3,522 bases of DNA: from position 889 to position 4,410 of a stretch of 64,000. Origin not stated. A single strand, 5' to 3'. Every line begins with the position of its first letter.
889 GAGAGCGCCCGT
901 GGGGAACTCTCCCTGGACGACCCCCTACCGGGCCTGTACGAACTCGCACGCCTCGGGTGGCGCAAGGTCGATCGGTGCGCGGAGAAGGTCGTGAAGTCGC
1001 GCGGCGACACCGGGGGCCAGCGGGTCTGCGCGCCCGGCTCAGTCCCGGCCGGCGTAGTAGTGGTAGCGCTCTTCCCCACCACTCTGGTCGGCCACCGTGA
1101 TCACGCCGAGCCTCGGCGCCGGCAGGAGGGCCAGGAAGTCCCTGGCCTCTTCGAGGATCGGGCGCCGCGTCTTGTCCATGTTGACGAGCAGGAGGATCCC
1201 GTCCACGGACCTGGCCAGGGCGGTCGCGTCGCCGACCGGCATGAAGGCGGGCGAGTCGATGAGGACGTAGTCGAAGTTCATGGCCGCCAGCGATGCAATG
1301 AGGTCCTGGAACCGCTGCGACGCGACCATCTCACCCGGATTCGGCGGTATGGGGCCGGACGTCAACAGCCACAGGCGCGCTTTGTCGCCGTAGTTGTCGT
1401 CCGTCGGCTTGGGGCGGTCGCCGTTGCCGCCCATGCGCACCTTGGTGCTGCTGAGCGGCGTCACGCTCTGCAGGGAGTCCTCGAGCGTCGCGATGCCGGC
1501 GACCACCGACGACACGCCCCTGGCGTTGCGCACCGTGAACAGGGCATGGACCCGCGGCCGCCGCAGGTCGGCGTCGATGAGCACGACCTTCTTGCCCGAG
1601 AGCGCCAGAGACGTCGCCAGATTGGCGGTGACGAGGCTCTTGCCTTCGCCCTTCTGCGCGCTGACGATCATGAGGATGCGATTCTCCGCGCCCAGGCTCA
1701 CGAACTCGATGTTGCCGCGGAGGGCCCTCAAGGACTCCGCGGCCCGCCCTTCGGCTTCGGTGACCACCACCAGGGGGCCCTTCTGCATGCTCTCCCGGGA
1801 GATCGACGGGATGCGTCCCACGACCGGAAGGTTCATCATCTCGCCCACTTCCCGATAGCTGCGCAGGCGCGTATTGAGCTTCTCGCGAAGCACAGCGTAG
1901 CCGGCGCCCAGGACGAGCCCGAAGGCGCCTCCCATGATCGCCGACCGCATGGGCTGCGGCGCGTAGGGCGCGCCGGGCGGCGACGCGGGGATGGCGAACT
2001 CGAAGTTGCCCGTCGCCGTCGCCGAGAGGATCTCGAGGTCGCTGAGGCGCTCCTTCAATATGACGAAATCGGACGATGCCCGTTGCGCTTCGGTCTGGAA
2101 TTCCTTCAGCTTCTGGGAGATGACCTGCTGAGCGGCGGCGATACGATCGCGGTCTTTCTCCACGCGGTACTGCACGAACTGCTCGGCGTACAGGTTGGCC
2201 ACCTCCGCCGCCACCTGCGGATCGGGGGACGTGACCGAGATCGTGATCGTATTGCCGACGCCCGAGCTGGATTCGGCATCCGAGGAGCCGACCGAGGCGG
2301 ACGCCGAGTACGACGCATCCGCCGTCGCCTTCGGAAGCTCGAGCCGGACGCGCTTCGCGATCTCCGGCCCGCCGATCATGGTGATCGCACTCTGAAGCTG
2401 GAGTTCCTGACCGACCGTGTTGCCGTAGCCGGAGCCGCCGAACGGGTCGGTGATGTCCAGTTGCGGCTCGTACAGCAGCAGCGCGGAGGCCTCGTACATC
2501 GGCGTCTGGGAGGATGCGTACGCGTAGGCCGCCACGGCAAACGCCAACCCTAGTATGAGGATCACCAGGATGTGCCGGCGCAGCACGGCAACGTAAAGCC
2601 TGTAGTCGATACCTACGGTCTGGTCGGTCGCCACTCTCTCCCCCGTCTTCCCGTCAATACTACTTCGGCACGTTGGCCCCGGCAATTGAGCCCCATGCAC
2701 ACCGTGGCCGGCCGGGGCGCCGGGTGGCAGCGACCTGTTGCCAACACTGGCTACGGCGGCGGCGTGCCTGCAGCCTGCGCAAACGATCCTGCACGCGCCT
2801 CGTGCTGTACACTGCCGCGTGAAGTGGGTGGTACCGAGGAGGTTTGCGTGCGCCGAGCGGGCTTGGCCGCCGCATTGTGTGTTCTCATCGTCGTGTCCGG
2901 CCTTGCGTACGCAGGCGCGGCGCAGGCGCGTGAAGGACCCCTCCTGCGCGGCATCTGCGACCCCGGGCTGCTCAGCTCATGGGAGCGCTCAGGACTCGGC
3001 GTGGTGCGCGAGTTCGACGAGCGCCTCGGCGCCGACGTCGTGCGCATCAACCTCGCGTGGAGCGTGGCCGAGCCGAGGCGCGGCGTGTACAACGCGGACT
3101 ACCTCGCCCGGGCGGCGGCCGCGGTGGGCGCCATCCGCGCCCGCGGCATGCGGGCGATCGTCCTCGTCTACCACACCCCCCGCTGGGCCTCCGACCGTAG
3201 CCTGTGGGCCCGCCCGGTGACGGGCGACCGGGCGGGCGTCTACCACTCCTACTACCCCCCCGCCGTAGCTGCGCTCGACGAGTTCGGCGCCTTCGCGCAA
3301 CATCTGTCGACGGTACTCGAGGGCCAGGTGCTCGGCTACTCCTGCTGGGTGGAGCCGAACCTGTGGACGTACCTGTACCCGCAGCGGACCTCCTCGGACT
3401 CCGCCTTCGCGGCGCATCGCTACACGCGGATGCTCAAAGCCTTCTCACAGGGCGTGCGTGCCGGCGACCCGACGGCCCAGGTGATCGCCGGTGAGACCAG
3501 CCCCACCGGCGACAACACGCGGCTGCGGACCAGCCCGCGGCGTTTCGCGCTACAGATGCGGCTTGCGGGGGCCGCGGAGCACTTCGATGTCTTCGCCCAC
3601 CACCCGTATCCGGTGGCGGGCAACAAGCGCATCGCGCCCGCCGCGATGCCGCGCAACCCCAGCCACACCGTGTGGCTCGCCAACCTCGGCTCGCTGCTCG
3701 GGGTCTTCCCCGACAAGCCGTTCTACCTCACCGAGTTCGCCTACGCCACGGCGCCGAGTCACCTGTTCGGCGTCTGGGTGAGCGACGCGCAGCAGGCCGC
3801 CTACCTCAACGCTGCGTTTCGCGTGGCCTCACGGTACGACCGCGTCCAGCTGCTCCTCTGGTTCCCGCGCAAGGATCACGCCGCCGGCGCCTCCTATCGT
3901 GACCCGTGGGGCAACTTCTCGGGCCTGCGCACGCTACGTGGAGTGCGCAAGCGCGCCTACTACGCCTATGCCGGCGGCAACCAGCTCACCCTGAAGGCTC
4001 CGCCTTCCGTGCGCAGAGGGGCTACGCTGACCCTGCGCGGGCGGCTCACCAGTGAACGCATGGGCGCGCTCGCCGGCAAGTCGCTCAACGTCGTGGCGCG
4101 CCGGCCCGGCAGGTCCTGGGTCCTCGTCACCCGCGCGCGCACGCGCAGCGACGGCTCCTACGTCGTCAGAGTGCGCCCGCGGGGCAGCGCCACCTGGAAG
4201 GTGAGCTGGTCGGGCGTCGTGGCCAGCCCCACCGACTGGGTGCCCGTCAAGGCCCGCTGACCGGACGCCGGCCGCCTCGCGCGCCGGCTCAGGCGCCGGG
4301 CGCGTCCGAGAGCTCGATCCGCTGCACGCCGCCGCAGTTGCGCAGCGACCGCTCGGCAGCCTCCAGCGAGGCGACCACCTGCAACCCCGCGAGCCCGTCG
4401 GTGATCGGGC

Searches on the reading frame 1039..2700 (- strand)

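Call 13: search_protein_families(library=pfam, proteins=[window:1039-2700:-], max_evalue=0.001)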
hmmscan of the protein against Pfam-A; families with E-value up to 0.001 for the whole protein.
window:1039-2700:- (553 aa): 5 families
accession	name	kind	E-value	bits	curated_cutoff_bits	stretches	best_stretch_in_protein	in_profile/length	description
PF10609.15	ParA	-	2.4e-09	37.4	27.1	1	341-395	4-58/246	NUBPL iron-transfer P-loop NTPase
PF01656.29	CbiA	-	1.1e-07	32.3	25.4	1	344-385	2-43/125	CobQ/CobB/MinD/ParA nucleotide binding domain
PF02706.20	Wzz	-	1.7e-07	31.9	25.5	1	31-82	3-54/91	Chain length determinant protein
PF13614.12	AAA_31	-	2.8e-06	27.8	27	1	342-380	3-41/177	AAA domain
PF09140.17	MipZ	-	5.7e-05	23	20.7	0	346-394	5-54/262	ATPase MipZ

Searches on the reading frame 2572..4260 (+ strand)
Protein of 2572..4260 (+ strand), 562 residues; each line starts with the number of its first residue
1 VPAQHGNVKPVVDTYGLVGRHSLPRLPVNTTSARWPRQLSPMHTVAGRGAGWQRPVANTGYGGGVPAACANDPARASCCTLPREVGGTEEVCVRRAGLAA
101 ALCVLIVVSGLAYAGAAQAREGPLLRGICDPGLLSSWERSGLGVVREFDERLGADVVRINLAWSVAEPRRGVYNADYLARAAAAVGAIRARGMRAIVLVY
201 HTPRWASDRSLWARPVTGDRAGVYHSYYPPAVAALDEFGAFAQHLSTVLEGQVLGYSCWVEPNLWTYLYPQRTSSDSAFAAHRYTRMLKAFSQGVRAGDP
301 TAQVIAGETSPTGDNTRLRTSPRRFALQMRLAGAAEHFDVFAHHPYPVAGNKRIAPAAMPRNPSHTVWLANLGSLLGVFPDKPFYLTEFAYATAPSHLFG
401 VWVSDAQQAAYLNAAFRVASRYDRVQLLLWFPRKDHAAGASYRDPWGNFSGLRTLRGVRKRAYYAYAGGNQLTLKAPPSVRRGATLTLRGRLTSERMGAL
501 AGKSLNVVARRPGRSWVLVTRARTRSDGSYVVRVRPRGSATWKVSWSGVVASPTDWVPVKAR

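Call 13: search_protein_families(library=pfam, proteins=[window:2572-4260:+], max_evalue=0.001)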
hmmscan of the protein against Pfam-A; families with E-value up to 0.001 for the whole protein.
window:2572-4260:+ (562 aa): 1 family
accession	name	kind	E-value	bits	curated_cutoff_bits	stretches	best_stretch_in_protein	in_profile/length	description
PF00150.24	Cellulase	-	2.6e-05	24.3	23.5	1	152-322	33-182/272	Cellulase (glycosyl hydrolase family 5)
